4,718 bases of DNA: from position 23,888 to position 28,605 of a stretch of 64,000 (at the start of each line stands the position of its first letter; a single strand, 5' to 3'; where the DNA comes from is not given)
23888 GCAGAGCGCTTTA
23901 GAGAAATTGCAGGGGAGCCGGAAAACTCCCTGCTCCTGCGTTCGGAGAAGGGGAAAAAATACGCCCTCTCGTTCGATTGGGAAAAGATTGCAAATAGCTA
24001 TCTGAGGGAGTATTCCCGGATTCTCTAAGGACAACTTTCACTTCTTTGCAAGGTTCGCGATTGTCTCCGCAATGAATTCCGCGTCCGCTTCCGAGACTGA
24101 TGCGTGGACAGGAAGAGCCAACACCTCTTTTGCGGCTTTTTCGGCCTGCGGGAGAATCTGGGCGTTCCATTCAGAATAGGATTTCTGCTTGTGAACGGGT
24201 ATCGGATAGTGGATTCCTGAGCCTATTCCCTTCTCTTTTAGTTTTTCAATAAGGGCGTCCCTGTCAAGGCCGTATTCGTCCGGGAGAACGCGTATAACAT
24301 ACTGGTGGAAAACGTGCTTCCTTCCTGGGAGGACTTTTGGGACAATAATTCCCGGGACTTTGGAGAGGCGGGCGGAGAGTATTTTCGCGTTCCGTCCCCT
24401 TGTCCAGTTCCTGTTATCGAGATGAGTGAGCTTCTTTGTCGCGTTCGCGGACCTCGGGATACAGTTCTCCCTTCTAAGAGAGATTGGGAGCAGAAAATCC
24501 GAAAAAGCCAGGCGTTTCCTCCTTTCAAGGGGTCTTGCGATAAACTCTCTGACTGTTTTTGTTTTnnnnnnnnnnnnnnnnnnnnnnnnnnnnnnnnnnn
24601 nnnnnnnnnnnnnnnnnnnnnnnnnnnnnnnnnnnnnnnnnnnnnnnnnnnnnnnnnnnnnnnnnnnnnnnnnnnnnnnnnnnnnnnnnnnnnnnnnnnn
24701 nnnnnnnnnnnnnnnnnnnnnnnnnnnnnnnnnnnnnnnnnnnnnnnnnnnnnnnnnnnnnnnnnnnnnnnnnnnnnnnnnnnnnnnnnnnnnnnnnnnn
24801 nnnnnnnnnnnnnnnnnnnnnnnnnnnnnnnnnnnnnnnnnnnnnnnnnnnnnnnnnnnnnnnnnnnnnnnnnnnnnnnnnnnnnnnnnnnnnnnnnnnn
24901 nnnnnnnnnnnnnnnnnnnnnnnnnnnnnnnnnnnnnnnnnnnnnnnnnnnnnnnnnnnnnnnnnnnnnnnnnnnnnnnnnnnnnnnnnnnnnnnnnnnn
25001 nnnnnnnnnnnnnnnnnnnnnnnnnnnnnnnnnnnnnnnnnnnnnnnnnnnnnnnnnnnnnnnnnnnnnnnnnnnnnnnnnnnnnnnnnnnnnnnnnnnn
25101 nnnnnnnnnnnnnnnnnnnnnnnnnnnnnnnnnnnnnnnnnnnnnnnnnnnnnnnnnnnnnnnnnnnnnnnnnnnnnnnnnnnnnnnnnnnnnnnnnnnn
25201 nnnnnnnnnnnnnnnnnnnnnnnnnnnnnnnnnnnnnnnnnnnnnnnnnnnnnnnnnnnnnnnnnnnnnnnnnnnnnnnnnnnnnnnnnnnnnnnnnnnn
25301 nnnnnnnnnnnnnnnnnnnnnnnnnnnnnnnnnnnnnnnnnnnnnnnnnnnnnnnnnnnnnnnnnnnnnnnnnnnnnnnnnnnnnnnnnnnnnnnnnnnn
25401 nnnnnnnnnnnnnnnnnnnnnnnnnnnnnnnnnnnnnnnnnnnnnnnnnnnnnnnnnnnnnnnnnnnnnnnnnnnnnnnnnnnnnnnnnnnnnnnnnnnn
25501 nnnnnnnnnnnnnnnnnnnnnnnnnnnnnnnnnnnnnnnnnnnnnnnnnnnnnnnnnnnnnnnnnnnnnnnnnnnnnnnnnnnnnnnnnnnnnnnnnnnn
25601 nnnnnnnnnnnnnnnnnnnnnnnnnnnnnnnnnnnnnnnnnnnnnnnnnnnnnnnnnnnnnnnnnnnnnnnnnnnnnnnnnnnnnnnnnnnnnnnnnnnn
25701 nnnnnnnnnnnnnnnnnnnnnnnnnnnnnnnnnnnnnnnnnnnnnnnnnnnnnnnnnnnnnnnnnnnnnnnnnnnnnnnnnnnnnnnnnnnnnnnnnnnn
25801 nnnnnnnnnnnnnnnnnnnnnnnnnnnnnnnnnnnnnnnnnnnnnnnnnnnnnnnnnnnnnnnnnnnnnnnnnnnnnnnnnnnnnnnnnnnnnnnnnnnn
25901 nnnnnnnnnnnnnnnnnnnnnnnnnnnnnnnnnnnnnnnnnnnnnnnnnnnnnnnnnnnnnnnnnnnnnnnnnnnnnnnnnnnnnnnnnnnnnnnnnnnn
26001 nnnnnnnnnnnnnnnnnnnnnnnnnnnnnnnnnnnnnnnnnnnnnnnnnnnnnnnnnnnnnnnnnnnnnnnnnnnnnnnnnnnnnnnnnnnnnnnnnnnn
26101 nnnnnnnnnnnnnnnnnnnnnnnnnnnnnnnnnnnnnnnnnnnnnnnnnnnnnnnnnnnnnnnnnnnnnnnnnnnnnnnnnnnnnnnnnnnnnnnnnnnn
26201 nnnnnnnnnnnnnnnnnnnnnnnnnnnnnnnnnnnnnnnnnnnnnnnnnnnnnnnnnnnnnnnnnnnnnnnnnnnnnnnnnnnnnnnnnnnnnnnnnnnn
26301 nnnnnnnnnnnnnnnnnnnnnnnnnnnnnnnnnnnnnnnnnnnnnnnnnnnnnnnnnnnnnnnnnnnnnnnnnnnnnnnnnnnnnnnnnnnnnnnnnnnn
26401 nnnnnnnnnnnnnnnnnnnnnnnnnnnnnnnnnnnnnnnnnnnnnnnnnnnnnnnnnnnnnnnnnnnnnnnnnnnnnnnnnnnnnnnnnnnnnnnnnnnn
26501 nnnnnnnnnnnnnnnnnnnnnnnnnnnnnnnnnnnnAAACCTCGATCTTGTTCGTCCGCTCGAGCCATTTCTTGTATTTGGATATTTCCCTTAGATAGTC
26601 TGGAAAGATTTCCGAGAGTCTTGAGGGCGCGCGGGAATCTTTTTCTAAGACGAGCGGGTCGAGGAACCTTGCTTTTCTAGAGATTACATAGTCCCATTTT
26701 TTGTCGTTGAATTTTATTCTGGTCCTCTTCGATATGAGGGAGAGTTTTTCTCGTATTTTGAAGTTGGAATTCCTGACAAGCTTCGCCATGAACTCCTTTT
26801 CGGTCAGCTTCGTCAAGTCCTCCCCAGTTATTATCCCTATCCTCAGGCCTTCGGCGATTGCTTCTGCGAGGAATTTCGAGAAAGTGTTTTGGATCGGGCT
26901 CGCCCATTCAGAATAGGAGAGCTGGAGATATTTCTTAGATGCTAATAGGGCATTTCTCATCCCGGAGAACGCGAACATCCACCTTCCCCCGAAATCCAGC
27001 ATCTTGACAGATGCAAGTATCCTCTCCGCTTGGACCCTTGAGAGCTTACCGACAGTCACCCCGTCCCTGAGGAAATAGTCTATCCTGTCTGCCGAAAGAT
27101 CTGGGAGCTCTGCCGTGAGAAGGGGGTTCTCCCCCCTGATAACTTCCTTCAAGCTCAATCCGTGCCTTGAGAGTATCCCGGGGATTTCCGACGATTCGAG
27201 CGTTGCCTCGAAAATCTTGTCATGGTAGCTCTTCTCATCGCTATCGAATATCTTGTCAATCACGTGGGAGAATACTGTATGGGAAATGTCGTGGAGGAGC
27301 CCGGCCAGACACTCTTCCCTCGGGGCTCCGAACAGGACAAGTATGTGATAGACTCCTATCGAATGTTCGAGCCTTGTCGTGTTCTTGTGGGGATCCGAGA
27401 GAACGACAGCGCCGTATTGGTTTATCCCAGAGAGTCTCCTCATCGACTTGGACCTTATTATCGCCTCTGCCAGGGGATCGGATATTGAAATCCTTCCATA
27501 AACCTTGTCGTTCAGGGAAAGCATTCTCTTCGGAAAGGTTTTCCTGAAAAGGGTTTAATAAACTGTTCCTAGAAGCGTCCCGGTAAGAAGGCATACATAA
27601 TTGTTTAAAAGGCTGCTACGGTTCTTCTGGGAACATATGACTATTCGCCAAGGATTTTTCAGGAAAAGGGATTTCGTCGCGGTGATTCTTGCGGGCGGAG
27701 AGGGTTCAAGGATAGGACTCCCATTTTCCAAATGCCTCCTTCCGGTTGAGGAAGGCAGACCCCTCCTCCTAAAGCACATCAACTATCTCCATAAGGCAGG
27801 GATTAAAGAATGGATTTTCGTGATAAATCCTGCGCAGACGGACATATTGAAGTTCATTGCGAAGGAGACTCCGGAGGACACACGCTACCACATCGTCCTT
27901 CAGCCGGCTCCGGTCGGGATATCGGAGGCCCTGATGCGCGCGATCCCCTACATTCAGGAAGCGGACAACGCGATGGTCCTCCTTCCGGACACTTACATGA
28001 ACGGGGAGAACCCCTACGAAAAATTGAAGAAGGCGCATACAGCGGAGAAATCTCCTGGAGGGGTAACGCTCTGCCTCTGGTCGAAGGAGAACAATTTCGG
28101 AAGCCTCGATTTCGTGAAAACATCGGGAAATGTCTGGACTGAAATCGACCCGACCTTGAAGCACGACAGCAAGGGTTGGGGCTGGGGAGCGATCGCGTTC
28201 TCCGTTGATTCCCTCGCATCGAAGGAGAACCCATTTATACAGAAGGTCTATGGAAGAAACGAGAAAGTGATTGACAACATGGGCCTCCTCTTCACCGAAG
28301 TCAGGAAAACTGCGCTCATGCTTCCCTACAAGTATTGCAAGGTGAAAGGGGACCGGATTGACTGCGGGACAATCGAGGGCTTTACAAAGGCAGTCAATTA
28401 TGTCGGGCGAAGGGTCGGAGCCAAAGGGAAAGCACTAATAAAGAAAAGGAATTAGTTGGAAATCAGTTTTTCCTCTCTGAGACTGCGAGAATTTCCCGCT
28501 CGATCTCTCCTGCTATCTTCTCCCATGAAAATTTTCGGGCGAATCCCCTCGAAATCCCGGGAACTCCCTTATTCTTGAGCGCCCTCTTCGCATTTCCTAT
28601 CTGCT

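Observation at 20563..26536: Duplicated flippase–GT4 cassette inside the glycosylation island, with a truncated aminotransferase at the junction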

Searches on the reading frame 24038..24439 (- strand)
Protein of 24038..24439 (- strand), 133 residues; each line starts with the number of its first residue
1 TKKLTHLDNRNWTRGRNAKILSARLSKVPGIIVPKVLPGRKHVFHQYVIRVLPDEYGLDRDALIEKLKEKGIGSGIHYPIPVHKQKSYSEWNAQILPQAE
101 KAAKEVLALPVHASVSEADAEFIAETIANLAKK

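Call 11: search_protein_families(library=pfam, proteins=[window:24038-24400:-], max_evalue=0.01)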
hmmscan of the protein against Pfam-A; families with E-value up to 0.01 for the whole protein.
window:24038-24400:- (120 aa): 1 family
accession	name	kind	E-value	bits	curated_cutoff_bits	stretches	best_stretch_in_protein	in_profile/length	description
PF01041.23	DegT_DnrJ_EryC1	-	9.2e-19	68.3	19.8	1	1-114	244-359/360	DegT/DnrJ/EryC1/StrS aminotransferase family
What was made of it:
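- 24041..24433 (-): DegT/DnrJ/EryC1 aminotransferase remnant. Only the C-terminal ~130 codons remain (stop codon at 24038-24040). There is no start codon and no PLP-lysine domain. Pfam PF01041 positions 244-359 of 360, E 9e-19 (call 11).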

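Call 22: find_homologous_proteins(query=window:24038-24430:-, max_evalue=0.00001)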
Query window:24038-24430:- (130 aa): 11 proteins with E <= 0.00001 among 36 candidates.
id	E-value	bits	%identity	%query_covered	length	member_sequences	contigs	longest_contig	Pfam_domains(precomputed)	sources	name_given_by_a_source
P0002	8.2e-16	76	40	92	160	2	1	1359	PF01041.24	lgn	-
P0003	9.3e-16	76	38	98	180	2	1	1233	PF01041.24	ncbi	-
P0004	1.7e-15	75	39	92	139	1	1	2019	PF01041.24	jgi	jgi:dTDP-4-amino-4,6-dideoxygalactose transaminase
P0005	6.7e-15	74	39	91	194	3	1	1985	PF01041.24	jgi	jgi:dTDP-4-amino-4,6-dideoxygalactose transaminase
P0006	1.5e-14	72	44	70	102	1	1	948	PF01041.24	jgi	jgi:dTDP-4-amino-4,6-dideoxygalactose transaminase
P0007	3.1e-14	71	39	75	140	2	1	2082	PF01041.24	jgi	jgi:dTDP-4-amino-4,6-dideoxygalactose transaminase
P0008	4.0e-14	71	37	95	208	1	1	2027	PF01041.24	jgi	jgi:dTDP-4-amino-4,6-dideoxygalactose transaminase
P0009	1.2e-13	70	43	67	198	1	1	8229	PF01041.24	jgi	jgi:dTDP-4-amino-4,6-dideoxygalactose transaminase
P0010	2.0e-11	62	39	75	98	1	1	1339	PF01041.24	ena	-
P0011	1.6e-10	59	37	99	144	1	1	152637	PF01041.24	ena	-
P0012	1.9e-8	53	41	68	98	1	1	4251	PF01041.24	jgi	jgi:dTDP-4-amino-4,6-dideoxygalactose transaminase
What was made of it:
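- Tried and rejected: The same search with the DegT remnant gave only hits at 44% identity or less (call 22).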

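Call 38: search_protein_families(library=ncbifam, proteins=[window:24038-24439:-], max_evalue=0.001)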
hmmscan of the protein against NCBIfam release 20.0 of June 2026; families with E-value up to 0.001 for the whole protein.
window:24038-24439:- (133 aa): 6 families
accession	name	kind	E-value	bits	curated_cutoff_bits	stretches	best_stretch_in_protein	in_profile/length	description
NF008658.2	PRK11658.1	equivalog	2.4e-18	65.9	631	1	3-132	249-378/379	UDP-4-amino-4-deoxy-L-arabinose aminotransferase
TIGR03588.1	PseC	equivalog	3e-17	62.6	423.5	1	3-129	254-378/380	UDP-4-amino-4,6-dideoxy-N-acetyl-beta-L-altrosamine transaminase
TIGR04427.1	PLP_DesI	equivalog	5.7e-13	48.7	650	1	15-127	267-379/390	dTDP-4-dehydro-6-deoxyglucose aminotransferase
NF008687.0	PRK11706.1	equivalog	4e-08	32.4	375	1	26-130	271-373/375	dTDP-4-amino-4,6-dideoxygalactose transaminase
TIGR02379.1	ECA_wecE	subfamily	2.9e-06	26.3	434.85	1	27-130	273-374/376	dTDP-4-amino-4,6-dideoxy-D-glucose transaminase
NF011936.0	PRK15407.1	equivalog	0.00044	19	423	1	3-132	305-437/440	lipopolysaccharide biosynthesis protein RfbH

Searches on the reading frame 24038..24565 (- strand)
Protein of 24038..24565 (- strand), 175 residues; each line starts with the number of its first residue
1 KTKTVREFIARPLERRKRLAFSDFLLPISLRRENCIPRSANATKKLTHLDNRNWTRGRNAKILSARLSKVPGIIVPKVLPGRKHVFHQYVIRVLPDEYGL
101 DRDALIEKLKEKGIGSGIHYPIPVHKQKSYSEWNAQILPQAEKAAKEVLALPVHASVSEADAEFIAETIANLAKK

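Call 33: search_solved_structures(query=window:24038-24565:-, max_evalue=0.001, show_alignments=2)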
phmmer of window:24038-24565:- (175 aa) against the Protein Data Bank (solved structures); distinct sequences matched with E-value up to 0.001: 26.
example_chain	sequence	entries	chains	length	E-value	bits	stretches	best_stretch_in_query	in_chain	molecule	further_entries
7n63_A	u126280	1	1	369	9.8e-20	74.5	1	43-169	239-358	Putative aminotransferase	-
7b0d_A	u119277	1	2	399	4.7e-14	56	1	43-169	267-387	Glutamine--scyllo-inositol transaminase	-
3frk_A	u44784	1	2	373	6e-13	52.4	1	44-169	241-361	QdtB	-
4oca_A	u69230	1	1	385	4.2e-11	46.4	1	43-169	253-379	UDP-4-amino-4-deoxy-L-arabinose--oxoglutarate aminotransferase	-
1mdo_A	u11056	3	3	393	4.4e-11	46.4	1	43-169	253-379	ArnB aminotransferase | UDP-4-amino-4-deoxy-L-arabinose--oxoglutarate aminotransferase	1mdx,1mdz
8sng_A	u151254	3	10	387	9.7e-11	45.2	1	41-165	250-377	UDP-4-amino-4-deoxy-L-arabinose--oxoglutarate aminotransferase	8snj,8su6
2oga_A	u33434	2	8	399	1.5e-10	44.6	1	44-165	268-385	Transaminase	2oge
8e77_A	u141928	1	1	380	9.2e-10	42.1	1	44-165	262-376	DegT/DnrJ/EryC1/StrS aminotransferase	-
8e75_A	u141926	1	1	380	9.2e-10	42.1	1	44-165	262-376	DegT/DnrJ/EryC1/StrS aminotransferase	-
5u1z_A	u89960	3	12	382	1.1e-09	41.9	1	45-168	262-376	Putative aminotransferase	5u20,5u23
5u21_A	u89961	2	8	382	1.1e-09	41.9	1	45-168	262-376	Putative aminotransferase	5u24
3uwc_A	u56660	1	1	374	2.7e-09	40.6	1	74-169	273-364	Nucleotide-sugar aminotransferase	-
3nyu_A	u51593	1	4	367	6.8e-09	39.2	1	71-172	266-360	Aminotransferase WbpE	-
3nys_A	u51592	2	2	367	6.8e-09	39.2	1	71-172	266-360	Aminotransferase WbpE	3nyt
3nu7_A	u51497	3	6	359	3.1e-08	37.1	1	71-170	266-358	Aminotransferase WbpE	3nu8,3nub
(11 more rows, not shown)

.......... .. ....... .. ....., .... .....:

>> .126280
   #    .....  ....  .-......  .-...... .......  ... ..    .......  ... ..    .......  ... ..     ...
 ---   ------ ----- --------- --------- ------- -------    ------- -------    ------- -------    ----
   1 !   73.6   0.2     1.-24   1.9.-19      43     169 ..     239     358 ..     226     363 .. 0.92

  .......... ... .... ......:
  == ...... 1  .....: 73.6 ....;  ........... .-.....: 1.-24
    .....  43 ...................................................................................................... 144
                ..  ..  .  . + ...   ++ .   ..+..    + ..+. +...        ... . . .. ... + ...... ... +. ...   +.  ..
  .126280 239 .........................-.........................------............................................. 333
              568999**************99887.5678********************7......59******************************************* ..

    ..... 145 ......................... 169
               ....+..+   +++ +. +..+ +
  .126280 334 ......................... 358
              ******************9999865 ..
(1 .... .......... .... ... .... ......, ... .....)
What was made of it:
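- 24041..24433 (-): PDB 7n63 residues 239-358 (call 33).
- On DegT/DnrJ/EryC1/StrS sugar aminotransferases (PF01041): There are 26 PDB family members at E<=1e-3 (call 33).
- Checked: It matches residues 239-358 of the 369-aa aminotransferase 7n63 at E 1e-19 (call 33).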

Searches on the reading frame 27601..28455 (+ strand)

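Call 11: search_protein_families(library=pfam, proteins=[window:27601-28455:+], max_evalue=0.01)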
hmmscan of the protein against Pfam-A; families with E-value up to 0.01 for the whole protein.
window:27601-28455:+ (284 aa): 2 families
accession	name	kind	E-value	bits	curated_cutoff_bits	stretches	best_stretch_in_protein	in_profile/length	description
PF12804.13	NTP_transf_3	-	1.1e-12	48.9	27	1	27-149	1-114/160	MobA-like NTP transferase domain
PF00483.29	NTP_transferase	-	1.4e-12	48.1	21.2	1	27-165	2-145/245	Nucleotidyl transferase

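Call 38: search_protein_families(library=ncbifam, proteins=[window:27601-28455:+], max_evalue=0.001)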
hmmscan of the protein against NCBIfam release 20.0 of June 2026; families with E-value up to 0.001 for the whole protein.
window:27601-28455:+ (284 aa): 19 families
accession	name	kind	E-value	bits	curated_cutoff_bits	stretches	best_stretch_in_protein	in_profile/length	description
TIGR03992.1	Arch_glmU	subfamily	5.5e-11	42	292.1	1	27-148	3-120/393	bifunctional sugar-1-phosphate nucleotidylyltransferase/acetyltransferase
TIGR01208.1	rmlA_long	equivalog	7.4e-10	38.2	320.25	1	27-158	2-133/353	glucose-1-phosphate thymidylyltransferase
NF010933.0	PRK14353.1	equivalog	9.2e-09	34.4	505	1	22-148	3-126/453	bifunctional UDP-N-acetylglucosamine diphosphorylase/glucosamine-1-phosphate N-acetyltransferase GlmU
NF041135.1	IPPtranDIPPsyn_Thcocales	equivalog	2.4e-08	33.4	580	1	27-104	3-76/419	bifunctional L-myo-inositol-1-phosphate cytidylyltransferase/CDP-L-myo-inositol myo-inositolphosphotransferase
TIGR01207.1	rmlA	equivalog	2.8e-08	33.2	360.65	1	28-179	3-155/286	glucose-1-phosphate thymidylyltransferase RfbA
TIGR01173.1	glmU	equivalog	4.6e-08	32.3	366.85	1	27-167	3-134/452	bifunctional UDP-N-acetylglucosamine diphosphorylase/glucosamine-1-phosphate N-acetyltransferase GlmU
NF012024.0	PRK15480.1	equivalog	3.4e-07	29.7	588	1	27-184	6-164/292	glucose-1-phosphate thymidylyltransferase RfbA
NF010934.1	PRK14354.1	equivalog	7.8e-07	27.9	450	1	27-156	2-125/447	bifunctional UDP-N-acetylglucosamine diphosphorylase/glucosamine-1-phosphate N-acetyltransferase GlmU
NF041313.1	UDPGP_AglF_Halo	equivalog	4.2e-06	26.4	400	1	27-136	3-111/234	UTP--glucose-1-phosphate uridylyltransferase AglF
NF010935.0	PRK14355.1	equivalog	1.6e-05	23.7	718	1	25-173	4-146/459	bifunctional UDP-N-acetylglucosamine diphosphorylase/glucosamine-1-phosphate N-acetyltransferase GlmU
NF010937.0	PRK14357.1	equivalog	1.8e-05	23.8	658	1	27-166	3-132/448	bifunctional UDP-N-acetylglucosamine diphosphorylase/glucosamine-1-phosphate N-acetyltransferase GlmU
NF006986.0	PRK09451.1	equivalog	3.4e-05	22.8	725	1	23-179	4-150/456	bifunctional UDP-N-acetylglucosamine diphosphorylase/glucosamine-1-phosphate N-acetyltransferase GlmU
NF001186.0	PRK00155.2-3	equivalog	5.6e-05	22.7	253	1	23-99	3-79/224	2-C-methyl-D-erythritol 4-phosphate cytidylyltransferase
NF038362.1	Sden_1164_fam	equivalog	9.7e-05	22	300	1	26-89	3-71/266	Sden_1164 family protein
NF010932.0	PRK14352.1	equivalog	0.0001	21.1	611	1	23-152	5-132/488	bifunctional UDP-N-acetylglucosamine diphosphorylase/glucosamine-1-phosphate N-acetyltransferase GlmU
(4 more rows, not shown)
